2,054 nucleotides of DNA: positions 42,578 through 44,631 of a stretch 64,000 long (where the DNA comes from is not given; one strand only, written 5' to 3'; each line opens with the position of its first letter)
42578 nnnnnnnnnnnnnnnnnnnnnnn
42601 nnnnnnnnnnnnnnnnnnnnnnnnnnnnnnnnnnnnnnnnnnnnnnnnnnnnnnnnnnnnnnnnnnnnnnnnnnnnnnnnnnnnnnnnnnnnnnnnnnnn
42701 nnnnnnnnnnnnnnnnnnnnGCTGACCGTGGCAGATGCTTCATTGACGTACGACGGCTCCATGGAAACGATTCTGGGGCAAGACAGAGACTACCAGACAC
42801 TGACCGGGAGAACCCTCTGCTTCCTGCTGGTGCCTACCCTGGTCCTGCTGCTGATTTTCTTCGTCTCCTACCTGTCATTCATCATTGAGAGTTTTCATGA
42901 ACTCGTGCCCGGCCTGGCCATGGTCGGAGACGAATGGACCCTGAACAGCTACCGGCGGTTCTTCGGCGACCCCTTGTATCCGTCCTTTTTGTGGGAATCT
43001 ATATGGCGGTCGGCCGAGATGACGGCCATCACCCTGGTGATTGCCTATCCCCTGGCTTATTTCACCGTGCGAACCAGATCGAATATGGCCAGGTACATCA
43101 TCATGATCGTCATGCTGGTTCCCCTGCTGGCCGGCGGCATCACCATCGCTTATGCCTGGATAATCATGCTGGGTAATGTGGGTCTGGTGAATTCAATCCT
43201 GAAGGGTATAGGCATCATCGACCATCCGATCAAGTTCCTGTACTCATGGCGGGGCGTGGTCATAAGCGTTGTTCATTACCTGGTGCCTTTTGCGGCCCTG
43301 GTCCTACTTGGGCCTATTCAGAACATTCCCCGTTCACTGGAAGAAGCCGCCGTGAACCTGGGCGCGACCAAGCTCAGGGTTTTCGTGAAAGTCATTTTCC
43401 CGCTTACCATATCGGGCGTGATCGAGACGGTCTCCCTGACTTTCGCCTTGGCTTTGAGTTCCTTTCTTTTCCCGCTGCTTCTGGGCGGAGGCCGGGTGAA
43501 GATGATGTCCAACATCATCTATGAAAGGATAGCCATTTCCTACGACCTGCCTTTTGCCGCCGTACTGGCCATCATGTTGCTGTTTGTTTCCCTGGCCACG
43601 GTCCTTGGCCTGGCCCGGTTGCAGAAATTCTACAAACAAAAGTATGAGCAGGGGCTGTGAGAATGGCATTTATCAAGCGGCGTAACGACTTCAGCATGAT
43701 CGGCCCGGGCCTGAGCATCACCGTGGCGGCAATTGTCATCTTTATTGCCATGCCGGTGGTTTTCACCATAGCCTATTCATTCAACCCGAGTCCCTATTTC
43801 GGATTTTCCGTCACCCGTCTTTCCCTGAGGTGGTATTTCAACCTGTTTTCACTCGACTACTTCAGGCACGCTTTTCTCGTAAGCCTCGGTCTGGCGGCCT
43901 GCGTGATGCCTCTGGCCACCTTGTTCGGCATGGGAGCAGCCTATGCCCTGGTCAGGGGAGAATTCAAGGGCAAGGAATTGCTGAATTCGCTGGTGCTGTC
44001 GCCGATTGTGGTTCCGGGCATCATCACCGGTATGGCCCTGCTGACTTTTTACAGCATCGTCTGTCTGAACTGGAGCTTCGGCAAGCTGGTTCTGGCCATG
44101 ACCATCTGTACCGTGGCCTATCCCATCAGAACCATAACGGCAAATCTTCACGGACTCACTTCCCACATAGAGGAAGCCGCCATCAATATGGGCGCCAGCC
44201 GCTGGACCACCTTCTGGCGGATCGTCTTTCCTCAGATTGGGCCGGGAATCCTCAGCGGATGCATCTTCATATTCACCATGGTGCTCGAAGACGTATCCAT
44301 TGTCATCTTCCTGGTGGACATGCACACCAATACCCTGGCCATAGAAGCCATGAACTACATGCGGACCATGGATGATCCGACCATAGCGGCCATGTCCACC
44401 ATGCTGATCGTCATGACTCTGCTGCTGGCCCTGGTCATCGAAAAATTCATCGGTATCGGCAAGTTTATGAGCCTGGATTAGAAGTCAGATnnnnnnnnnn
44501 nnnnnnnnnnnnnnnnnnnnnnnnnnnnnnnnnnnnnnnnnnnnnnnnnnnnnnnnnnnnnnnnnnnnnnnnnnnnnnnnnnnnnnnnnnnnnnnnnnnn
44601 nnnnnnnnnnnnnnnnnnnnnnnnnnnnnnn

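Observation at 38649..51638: Eleven-gene hut operon without a recognisable formiminoglutamate step, but with importer, M20 hydrolase, amidase pair and an MttB methyltransferase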

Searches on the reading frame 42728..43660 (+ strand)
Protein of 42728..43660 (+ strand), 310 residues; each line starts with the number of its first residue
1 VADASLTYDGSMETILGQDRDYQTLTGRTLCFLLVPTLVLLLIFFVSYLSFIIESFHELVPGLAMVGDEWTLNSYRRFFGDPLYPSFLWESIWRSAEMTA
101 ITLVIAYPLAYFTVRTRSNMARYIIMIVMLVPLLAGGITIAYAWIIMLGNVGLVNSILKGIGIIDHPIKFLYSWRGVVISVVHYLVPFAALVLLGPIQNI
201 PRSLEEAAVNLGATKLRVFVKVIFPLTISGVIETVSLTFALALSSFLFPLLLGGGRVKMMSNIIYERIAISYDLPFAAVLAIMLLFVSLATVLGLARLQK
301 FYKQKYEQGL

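Call 3: search_protein_families(library=pfam, proteins=[window:42728-43660:+])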
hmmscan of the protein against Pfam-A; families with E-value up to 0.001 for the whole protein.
window:42728-43660:+ (310 aa): 1 family
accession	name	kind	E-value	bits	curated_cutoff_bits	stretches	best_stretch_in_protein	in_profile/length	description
PF00528.27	BPD_transp_1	-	2.5e-13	50.6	26.4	1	104-293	3-173/184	Binding-protein-dependent transport system inner membrane component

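Call 4: search_protein_families(library=ncbifam, proteins=[window:42728-43660:+])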
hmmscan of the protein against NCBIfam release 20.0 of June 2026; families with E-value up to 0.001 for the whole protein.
window:42728-43660:+ (310 aa): 30 families (the best 25 are shown)
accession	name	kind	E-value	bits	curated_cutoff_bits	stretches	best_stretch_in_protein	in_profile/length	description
NF007044.0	PRK09497.1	equivalog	7.8e-40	137.1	348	1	39-300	16-276/285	spermidine/putrescine ABC transporter permease PotB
NF007963.0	PRK10683.1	equivalog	5.2e-33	114.8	489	1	28-300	29-310/317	putrescine ABC transporter permease PotH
TIGR03262.1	PhnU2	equivalog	1.8e-26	92.9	593.25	1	64-293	32-251/546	putative 2-aminoethylphosphonate ABC transporter permease subunit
NF011624.0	PRK15050.1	equivalog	5.5e-25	88.1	247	1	30-291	25-278/297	2-aminoethylphosphonate ABC transporter permease subunit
TIGR03226.1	PhnU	equivalog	2e-21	76.8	283.45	1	26-291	39-296/311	2-aminoethylphosphonate ABC transporter permease subunit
TIGR02141.1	modB_ABC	equivalog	4.6e-19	68.9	182.6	1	98-298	10-205/208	molybdate ABC transporter permease subunit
NF043074.1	MMSYN1_0196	equivalog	9.4e-18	64.5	350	1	32-293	12-257/277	spermidine/putrescine ABC transporter permease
TIGR01581.1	Mo_ABC_porter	hypoth_equivalog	5.9e-16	58.6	210.3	1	88-289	23-220/225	ABC transporter permease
NF006955.0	PRK09433.2-3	equivalog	3.6e-15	55.6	801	1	96-296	62-260/543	thiamine/thiamine pyrophosphate ABC transporter permease ThiP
NF006939.0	PRK09421.1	equivalog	1.8e-14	53.7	262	1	96-304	16-226/230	molybdate ABC transporter permease subunit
TIGR02139.1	permease_CysT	equivalog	2.4e-14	53.6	246.1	1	36-304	3-264/265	sulfate ABC transporter permease subunit CysT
NF006954.0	PRK09433.1-5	equivalog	1.1e-13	50.8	821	1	78-300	38-258/530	thiamine/thiamine pyrophosphate ABC transporter permease ThiP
NF006951.0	PRK09433.1-2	equivalog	2.8e-13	49.3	788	1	100-302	68-268/535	thiamine/thiamine pyrophosphate ABC transporter permease ThiP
TIGR01253.1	thiP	equivalog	1.9e-12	47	395.1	1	74-300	35-259/519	thiamine/thiamine pyrophosphate ABC transporter permease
NF006953.0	PRK09433.1-4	equivalog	1.8e-11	43.6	970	1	91-300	59-266/536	thiamine/thiamine pyrophosphate ABC transporter permease ThiP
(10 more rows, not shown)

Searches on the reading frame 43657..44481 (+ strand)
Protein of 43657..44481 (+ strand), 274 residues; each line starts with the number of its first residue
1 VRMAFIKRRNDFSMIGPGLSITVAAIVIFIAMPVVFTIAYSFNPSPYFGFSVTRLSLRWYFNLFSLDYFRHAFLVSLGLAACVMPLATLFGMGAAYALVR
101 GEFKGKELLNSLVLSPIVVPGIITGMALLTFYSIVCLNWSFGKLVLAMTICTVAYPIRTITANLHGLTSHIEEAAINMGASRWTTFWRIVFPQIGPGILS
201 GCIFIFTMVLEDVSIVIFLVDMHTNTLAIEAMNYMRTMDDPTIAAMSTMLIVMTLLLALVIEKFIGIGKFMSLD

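Call 3: search_protein_families(library=pfam, proteins=[window:43657-44481:+])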
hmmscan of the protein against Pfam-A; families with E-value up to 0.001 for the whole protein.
window:43657-44481:+ (274 aa): 1 family
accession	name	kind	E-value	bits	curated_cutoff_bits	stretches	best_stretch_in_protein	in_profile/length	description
PF00528.27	BPD_transp_1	-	2.1e-11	44.3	26.4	1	88-261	2-171/184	Binding-protein-dependent transport system inner membrane component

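Call 4: search_protein_families(library=ncbifam, proteins=[window:43657-44481:+])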
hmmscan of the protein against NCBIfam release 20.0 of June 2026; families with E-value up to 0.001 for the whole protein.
window:43657-44481:+ (274 aa): 25 families
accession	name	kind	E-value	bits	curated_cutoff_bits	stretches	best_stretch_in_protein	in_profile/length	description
NF007047.0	PRK09500.1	equivalog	8.1e-34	117.4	326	1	23-261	11-248/257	spermidine/putrescine ABC transporter permease PotC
NF007889.0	PRK10592.1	equivalog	2.1e-27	96.5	476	1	26-260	19-259/281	putrescine ABC transporter permease PotI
TIGR00969.1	3a0106s02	subfamily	8.8e-27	94.2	240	1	49-262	39-267/272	sulfate ABC transporter permease subunit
TIGR02139.1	permease_CysT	equivalog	1.3e-22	80.7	246.1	1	50-263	29-257/265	sulfate ABC transporter permease subunit CysT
TIGR02141.1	modB_ABC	equivalog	5.6e-21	75.1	182.6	1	75-262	2-203/208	molybdate ABC transporter permease subunit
NF006939.0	PRK09421.1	equivalog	1.2e-20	73.9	262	1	71-260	10-212/230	molybdate ABC transporter permease subunit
TIGR01581.1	Mo_ABC_porter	hypoth_equivalog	1.9e-20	73.3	210.3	1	70-259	20-224/225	ABC transporter permease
TIGR02140.1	permease_CysW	equivalog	2.2e-20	73.3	329.1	1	54-265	30-255/261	sulfate ABC transporter permease subunit CysW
NF008208.0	PRK10971.1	equivalog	2.4e-20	73.2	415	1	17-263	11-265/277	sulfate/thiosulfate ABC transporter permease CysT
TIGR03262.1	PhnU2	equivalog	2.6e-17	62.7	593.25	2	143-263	408-531/546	putative 2-aminoethylphosphonate ABC transporter permease subunit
NF040839.1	tungstate_WtpB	equivalog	9.5e-16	58.2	340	1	71-261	44-244/251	tungstate ABC transporter permease WtpB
NF043073.1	MMSYN1_0195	equivalog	3.8e-15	55.1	1250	1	24-261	11-244/1021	spermidine/putrescine ABC transporter permease/substrate-binding protein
TIGR03255.1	PhnV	equivalog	2.5e-14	53.6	358.7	1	21-263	18-263/270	2-aminoethylphosphonate ABC transport system, membrane component PhnV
NF043074.1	MMSYN1_0196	equivalog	5.2e-12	45.6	350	1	23-262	18-260/277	spermidine/putrescine ABC transporter permease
NF008620.0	PRK11602.1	equivalog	5.6e-11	42.2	442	1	60-261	54-272/291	sulfate/thiosulfate ABC transporter permease CysW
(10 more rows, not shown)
